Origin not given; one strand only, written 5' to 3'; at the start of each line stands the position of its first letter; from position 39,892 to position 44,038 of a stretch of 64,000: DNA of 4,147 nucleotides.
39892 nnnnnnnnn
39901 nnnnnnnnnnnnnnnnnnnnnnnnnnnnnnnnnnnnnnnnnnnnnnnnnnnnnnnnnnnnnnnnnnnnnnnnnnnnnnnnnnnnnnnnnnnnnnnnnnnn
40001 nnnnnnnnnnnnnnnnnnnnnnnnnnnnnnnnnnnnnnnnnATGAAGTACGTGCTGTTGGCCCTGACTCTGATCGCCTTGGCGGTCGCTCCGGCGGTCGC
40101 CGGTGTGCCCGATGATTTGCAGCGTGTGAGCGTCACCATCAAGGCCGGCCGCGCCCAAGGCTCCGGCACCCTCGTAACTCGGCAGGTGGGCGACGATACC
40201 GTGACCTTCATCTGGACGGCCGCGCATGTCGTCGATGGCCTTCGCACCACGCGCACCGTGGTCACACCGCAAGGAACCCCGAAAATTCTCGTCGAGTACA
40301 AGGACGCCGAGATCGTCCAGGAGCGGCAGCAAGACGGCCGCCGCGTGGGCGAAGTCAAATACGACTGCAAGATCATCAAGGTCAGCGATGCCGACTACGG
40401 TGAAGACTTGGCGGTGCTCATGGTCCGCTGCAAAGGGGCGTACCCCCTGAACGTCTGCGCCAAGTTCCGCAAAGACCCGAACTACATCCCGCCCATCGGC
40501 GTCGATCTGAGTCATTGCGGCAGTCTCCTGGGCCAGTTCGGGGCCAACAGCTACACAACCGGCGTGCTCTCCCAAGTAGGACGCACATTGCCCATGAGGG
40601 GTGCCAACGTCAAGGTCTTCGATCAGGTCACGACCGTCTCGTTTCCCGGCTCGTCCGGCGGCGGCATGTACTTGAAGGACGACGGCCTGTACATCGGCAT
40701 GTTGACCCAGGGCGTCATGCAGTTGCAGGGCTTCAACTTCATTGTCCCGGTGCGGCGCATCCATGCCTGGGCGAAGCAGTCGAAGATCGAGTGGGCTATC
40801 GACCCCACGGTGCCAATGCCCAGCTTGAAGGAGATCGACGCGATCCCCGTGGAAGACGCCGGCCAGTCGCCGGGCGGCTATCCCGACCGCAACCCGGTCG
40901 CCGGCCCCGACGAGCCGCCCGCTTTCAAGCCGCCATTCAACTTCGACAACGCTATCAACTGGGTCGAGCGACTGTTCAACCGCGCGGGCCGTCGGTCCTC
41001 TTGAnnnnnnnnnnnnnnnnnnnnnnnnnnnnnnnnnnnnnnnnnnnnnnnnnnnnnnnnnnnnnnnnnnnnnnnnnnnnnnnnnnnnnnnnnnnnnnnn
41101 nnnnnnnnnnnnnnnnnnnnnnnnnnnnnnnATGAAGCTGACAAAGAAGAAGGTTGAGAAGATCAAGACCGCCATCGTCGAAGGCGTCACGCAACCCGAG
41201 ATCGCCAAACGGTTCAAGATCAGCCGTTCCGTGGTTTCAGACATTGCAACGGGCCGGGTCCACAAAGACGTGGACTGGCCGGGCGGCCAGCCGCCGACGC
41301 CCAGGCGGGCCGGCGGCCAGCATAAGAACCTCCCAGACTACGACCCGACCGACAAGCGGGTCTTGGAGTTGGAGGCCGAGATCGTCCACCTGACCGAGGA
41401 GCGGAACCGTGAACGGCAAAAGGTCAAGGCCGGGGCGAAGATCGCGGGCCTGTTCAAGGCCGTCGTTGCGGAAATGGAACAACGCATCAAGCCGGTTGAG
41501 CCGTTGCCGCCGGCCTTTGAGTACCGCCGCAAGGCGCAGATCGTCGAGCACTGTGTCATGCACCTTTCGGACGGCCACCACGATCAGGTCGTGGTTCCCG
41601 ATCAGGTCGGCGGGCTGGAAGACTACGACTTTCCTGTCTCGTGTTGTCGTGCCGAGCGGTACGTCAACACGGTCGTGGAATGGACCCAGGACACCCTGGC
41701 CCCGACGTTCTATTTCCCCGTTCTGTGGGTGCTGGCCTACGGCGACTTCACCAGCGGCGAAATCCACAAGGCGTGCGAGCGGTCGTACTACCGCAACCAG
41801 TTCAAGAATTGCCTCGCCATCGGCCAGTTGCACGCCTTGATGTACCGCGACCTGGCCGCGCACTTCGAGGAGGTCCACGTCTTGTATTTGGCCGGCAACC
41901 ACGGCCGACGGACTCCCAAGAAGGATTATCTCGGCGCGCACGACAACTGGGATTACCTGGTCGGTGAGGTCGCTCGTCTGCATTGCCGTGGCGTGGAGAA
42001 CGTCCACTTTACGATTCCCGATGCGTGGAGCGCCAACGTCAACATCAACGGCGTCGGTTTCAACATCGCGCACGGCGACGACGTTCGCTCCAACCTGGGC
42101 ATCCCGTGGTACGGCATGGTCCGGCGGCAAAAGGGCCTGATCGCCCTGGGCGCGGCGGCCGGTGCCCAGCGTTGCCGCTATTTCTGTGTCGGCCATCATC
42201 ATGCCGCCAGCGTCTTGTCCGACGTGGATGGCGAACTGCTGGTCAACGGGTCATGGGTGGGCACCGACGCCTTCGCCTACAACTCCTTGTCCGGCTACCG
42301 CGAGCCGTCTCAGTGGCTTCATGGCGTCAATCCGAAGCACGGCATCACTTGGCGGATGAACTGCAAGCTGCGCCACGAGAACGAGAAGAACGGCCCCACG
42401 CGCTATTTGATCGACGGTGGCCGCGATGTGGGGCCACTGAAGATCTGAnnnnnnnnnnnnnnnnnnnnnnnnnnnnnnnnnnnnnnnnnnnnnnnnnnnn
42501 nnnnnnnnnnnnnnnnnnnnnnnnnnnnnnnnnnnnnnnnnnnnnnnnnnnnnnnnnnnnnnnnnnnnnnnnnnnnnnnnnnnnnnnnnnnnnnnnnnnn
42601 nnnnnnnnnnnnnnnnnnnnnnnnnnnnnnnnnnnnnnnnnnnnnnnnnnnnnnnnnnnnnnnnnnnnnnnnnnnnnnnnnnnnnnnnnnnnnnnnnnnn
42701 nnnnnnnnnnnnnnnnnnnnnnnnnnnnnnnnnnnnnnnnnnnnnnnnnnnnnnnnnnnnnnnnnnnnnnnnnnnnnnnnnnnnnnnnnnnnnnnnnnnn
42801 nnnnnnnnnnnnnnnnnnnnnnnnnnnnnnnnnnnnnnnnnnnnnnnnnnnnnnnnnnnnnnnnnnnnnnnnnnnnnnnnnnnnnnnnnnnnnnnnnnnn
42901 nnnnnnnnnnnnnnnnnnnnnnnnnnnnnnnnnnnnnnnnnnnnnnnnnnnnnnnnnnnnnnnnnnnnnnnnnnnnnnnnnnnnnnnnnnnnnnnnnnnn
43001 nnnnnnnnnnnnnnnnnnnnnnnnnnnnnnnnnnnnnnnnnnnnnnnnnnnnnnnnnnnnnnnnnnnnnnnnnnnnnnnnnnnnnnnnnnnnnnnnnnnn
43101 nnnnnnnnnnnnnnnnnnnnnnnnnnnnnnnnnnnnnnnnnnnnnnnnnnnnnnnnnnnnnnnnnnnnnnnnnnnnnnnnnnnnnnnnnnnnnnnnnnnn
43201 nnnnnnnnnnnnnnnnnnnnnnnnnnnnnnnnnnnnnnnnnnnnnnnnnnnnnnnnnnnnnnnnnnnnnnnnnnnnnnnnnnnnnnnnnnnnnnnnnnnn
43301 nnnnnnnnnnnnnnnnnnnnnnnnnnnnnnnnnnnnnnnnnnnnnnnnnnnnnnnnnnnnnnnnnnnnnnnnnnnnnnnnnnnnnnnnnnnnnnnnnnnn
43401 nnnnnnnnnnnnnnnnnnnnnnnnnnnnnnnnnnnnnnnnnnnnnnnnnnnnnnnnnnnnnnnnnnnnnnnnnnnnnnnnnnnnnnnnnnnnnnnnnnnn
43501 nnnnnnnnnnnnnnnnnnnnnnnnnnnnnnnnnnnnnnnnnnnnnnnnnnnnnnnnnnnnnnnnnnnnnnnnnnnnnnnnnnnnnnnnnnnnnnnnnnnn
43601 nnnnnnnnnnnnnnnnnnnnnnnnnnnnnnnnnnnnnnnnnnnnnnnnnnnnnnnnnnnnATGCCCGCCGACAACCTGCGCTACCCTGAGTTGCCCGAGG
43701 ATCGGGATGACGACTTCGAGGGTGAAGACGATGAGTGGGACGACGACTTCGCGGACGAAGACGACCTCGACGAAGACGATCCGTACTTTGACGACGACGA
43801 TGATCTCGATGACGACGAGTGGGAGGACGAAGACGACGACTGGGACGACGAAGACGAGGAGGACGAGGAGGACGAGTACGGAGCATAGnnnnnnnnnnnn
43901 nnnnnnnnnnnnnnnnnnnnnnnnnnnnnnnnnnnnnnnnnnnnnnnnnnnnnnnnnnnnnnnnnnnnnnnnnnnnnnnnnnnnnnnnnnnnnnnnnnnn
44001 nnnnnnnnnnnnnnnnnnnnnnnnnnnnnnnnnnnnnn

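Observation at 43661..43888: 75-aa hyperacidic protein (net charge about -45), a candidate DNA mimic or anti-restriction protein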

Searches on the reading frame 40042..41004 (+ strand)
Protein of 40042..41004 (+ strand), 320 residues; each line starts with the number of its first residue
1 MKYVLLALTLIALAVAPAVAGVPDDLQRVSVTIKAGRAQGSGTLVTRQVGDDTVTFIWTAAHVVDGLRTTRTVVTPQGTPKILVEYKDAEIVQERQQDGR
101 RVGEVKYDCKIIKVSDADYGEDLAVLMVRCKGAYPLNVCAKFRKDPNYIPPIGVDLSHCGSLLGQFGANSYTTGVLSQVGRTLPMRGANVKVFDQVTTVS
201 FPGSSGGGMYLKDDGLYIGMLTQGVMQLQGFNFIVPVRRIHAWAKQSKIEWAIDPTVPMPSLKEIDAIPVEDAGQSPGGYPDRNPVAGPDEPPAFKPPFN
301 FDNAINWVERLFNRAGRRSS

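Call 8: search_protein_families(library=pfam, proteins=[window:40042-41004:+], max_evalue=0.01)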
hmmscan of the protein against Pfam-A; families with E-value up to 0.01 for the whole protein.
window:40042-41004:+ (320 aa): 0 families

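Call 9: search_protein_families(library=phrogs, proteins=[window:40042-41004:+], max_evalue=0.01)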
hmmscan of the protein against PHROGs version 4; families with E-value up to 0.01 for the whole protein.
window:40042-41004:+ (320 aa): 2 families
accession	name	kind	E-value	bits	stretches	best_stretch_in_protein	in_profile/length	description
phrog_11383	-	unknown function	0.00023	21.7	1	35-241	182-349/462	-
phrog_9683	-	other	0.0012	19.4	1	187-246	154-223/233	protease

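Call 50: search_protein_families(library=padloc, proteins=[window:40042-41004:+], max_evalue=0.01)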
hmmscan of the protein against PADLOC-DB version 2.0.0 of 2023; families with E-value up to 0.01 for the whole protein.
window:40042-41004:+ (320 aa): 1 family
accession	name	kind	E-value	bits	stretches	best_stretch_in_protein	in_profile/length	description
PDLC03855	LmuA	-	2e-07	28.7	1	24-122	5-87/425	-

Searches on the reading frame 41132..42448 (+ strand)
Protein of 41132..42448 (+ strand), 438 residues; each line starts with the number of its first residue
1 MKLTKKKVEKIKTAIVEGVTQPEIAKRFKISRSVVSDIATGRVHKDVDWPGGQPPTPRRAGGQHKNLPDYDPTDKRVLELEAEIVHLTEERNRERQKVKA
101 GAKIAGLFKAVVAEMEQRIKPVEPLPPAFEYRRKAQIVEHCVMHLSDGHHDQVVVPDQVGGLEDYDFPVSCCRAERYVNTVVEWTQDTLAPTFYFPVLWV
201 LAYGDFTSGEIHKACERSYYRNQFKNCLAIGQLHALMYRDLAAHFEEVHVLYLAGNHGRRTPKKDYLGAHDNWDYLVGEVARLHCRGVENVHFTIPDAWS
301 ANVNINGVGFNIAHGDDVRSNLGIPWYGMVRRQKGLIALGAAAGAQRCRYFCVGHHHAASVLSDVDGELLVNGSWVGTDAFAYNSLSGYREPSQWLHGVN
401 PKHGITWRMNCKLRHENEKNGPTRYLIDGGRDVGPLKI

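Call 8: search_protein_families(library=pfam, proteins=[window:41132-42448:+], max_evalue=0.01)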
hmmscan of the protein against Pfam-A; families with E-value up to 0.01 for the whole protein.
window:41132-42448:+ (438 aa): 0 families

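Call 9: search_protein_families(library=phrogs, proteins=[window:41132-42448:+], max_evalue=0.01)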
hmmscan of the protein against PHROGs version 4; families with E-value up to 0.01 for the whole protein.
window:41132-42448:+ (438 aa): 10 families
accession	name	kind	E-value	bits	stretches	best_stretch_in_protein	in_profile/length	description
phrog_284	-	DNA, RNA and nucleotide metabolism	1.3e-33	117.5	1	75-405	66-386/398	exonuclease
phrog_704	-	DNA, RNA and nucleotide metabolism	6.8e-07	29.7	1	1-187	2-182/390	DNA repair exonuclease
phrog_6831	-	transcription regulation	2.4e-05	25.2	1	11-47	11-46/68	transcriptional regulator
phrog_6156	-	DNA, RNA and nucleotide metabolism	5e-05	23.7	1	2-50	185-233/261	endonuclease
phrog_6223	-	transcription regulation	9.6e-05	23.4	1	9-43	9-42/73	transcriptional repressor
phrog_517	-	DNA, RNA and nucleotide metabolism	0.00015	23.7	1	2-44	85-127/128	HTH DNA binding protein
phrog_1468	-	transcription regulation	0.0015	19.2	1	10-42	11-44/67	transcriptional repressor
phrog_5536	-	unknown function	0.0025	18.6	1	2-40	5-43/172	-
phrog_59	-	DNA, RNA and nucleotide metabolism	0.0029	18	1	8-51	245-279/423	HNH endonuclease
phrog_8038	-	unknown function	0.005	17.7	0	15-48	13-46/66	-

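Call 15: find_related_loci(query=window:41132-42448:+, collection=viral_contigs, flank=6000)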
Query window:41132-42448:+ (438 aa) in viral_contigs; peptide patterns used: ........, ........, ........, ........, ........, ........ (x = any residue, [..] = any of these).
169 stretches matched a pattern; 136 encode a relative of the query (tblastn E <= 1e-3); the best 80 are kept; 80 distinct loci.
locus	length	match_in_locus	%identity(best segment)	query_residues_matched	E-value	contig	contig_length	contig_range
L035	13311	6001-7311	99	1-437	0e+0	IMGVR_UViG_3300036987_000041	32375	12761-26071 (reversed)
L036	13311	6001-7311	96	1-437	0e+0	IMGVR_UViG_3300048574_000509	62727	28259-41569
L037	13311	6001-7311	96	1-437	0e+0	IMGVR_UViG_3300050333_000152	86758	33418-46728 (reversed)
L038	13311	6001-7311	95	1-437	0e+0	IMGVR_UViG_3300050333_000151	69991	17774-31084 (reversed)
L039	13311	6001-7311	91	1-437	0e+0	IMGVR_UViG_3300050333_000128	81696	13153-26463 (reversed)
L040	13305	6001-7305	92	3-437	0e+0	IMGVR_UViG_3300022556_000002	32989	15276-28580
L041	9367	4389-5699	91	1-437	0e+0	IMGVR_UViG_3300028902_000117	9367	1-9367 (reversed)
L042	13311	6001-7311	91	1-437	0e+0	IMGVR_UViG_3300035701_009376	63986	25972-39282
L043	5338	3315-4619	91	3-437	0e+0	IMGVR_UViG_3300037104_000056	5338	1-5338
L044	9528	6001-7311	90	1-437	0e+0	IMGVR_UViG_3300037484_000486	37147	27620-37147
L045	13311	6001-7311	92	1-437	0e+0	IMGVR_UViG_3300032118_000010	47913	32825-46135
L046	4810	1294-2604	90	1-437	0e+0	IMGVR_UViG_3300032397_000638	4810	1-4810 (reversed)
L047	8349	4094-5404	90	1-437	0e+0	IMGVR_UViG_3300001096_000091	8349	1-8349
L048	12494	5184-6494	90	1-437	0e+0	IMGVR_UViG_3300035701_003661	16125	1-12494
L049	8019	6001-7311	90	1-437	0e+0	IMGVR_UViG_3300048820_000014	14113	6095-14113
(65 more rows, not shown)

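Call 43: find_related_loci(query=window:41132-42448:+, collection=genome_contigs, flank=8000)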
Query window:41132-42448:+ (438 aa) in genome_contigs; peptide patterns used: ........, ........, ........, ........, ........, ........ (x = any residue, [..] = any of these).
269 stretches matched a pattern; 14 encode a relative of the query (tblastn E <= 1e-3); 14 distinct loci.
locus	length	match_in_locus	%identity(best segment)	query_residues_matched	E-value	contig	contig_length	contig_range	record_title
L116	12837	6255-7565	90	1-437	0e+0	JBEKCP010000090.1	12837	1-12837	MAG: Thermoguttaceae bacterium isolate SPRUCE 162 SPRUCE_162_90, whole genome shotgun sequence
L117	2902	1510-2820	89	1-437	0e+0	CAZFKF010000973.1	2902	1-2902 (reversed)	MAG TPA_asm: uncultured Planctomycetaceae bacterium isolate binchicken_co20_427 genome assembly, contig: NODE_62089_leng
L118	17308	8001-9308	86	1-436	0e+0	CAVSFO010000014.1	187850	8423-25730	MAG: uncultured Planctomycetia bacterium isolate MFD01828.bin.2.91 genome assembly, contig: contig_42065, whole genome s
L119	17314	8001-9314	85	1-437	0e+0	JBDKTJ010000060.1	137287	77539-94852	MAG: Thermoguttaceae bacterium isolate 6_bin.38_R1 c_000000893244, whole genome shotgun sequence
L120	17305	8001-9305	79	3-437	0e+0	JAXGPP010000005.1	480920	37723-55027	MAG: Thermoguttaceae bacterium isolate AnMBR.bin305 bin305_5, whole genome shotgun sequence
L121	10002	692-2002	76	1-438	0e+0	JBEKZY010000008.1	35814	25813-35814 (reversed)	MAG: Thermoguttaceae bacterium isolate SPRUCE 80 SPRUCE_80_8, whole genome shotgun sequence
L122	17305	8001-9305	77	1-436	0e+0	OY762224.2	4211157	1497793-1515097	MAG: Thermoguttaceae bacterium isolate 39c07490-4977-4a7b-b225-7b15415de21e genome assembly, chromosome: 1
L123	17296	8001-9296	65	2-433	0e+0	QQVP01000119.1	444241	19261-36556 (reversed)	MAG: Planctomycetota bacterium isolate MB_PLM_2 c_000000000010, whole genome shotgun sequence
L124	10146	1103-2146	81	2-350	0e+0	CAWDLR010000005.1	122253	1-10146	MAG: uncultured Planctomycetaceae bacterium isolate MFD04492.bin.1.203 genome assembly, contig: contig_24105, whole geno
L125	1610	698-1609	87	1-304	0e+0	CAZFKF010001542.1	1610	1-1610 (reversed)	MAG TPA_asm: uncultured Planctomycetaceae bacterium isolate binchicken_co20_427 genome assembly, contig: NODE_139955_len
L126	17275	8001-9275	58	1-428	4e-166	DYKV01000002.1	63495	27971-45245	MAG TPA_asm: Anaerolinea sp. isolate SulCav_AS07-7_45_67 SulCav_AS07_7_349_length_63495_cov_37_283228, whole genome shot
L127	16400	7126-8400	51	1-428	1e-146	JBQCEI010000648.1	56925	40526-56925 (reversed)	MAG: Aureliella sp. isolate bin122 k127_1390622, whole genome shotgun sequence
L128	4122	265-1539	51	1-428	2e-150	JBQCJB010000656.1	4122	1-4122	MAG: Aureliella sp. isolate bin901 k141_1276284, whole genome shotgun sequence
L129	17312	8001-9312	68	3-438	5e-126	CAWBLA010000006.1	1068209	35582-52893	MAG: uncultured Planctomycetaceae bacterium isolate MFD02416.bin.2.133 genome assembly, contig: contig_3591, whole genom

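Call 50: search_protein_families(library=padloc, proteins=[window:41132-42448:+], max_evalue=0.01)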
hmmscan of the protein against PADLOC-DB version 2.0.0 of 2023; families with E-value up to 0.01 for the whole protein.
window:41132-42448:+ (438 aa): 0 families

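Call 65: search_protein_families(library=pfam, proteins=[window:41132-42448:+], max_evalue=0.001)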
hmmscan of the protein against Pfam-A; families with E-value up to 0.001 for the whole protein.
window:41132-42448:+ (438 aa): 0 families

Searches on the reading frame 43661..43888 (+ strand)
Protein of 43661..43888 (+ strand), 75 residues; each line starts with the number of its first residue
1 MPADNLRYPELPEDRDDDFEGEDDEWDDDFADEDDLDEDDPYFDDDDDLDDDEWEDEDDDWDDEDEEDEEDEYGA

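Call 8: search_protein_families(library=pfam, proteins=[window:43661-43888:+], max_evalue=0.01)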
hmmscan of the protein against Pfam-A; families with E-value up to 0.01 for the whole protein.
window:43661-43888:+ (75 aa): 0 families

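Call 9: search_protein_families(library=phrogs, proteins=[window:43661-43888:+], max_evalue=0.01)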
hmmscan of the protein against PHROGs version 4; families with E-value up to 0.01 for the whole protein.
window:43661-43888:+ (75 aa): 0 families

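Call 11: search_dna_similar(query=window:43661-43885:+, collection=phages, mode=protein, max_evalue=10, max_rows=20)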
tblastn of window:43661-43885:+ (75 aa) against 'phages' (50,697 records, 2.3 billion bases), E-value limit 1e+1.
No match.

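Call 13: find_homologous_proteins(query=window:43661-43885:+, max_evalue=0.01)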
Query window:43661-43885:+: 6410 candidates shared short words with the query, none scored E <= 0.01.

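Call 45: predict_structure(protein=window:43661-43885:+)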
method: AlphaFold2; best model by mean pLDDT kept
length: 75 residues; sequences in the alignment: 1
mean_pLDDT: 56.7   pTM: 0.15
mean pLDDT of the five models: 56.7, 52.3, 52.0, 47.7, 46.6
residues with pLDDT >= 90: 0; 70-90: 0; 50-70: 71; < 50: 4
segments of 3 or more residues with pLDDT < 50: none
pLDDT, mean of each block of 10 residues (from residue 1): 59 59 54 56 55 57 58 56
secondary structure: DSSP gave nothing for this model
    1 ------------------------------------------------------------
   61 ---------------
elements in order:

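Call 46: search_protein_representatives(protein=window:43661-43885:+)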
Query: 75 residues. Proteins with E-value up to 0.001 (for the whole library): 0; up to 1e-10: 0; up to 1e-30: 0. The best 0 are listed.

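Call 50: search_protein_families(library=padloc, proteins=[window:43661-43888:+], max_evalue=0.01)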
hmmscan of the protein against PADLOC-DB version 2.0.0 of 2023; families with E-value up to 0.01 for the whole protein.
window:43661-43888:+ (75 aa): 0 families

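Call 53: search_solved_structures(query=window:43661-43885:+, max_evalue=10, show_alignments=3)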
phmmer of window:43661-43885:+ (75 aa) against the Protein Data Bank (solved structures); distinct sequences matched with E-value up to 10: 0.

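Call 57: find_related_loci(query=window:43661-43885:+, collection=viral_contigs, flank=4000)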
Query window:43661-43885:+ (75 aa) in viral_contigs; peptide patterns used: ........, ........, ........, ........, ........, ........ (x = any residue, [..] = any of these).
46 stretches matched a pattern, but none encodes a relative of the query by tblastn (E <= 1e-3).

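Call 60: search_protein_families(library=pfam, proteins=[window:43661-43885:+], max_evalue=10)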
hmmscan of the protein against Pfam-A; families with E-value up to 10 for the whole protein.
seq(75 aa): 0 families

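Call 61: search_protein_families(library=ncbifam, proteins=[window:43661-43885:+], max_evalue=1)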
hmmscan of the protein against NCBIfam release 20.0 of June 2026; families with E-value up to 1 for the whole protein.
seq(75 aa): 0 families

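Call 68: find_encoding_contigs(protein=window:43661-43888:+, flank=3000, max_places=4)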
Protein window:43661-43888:+ (75 aa): no gene with exactly this product is on record in the collection.
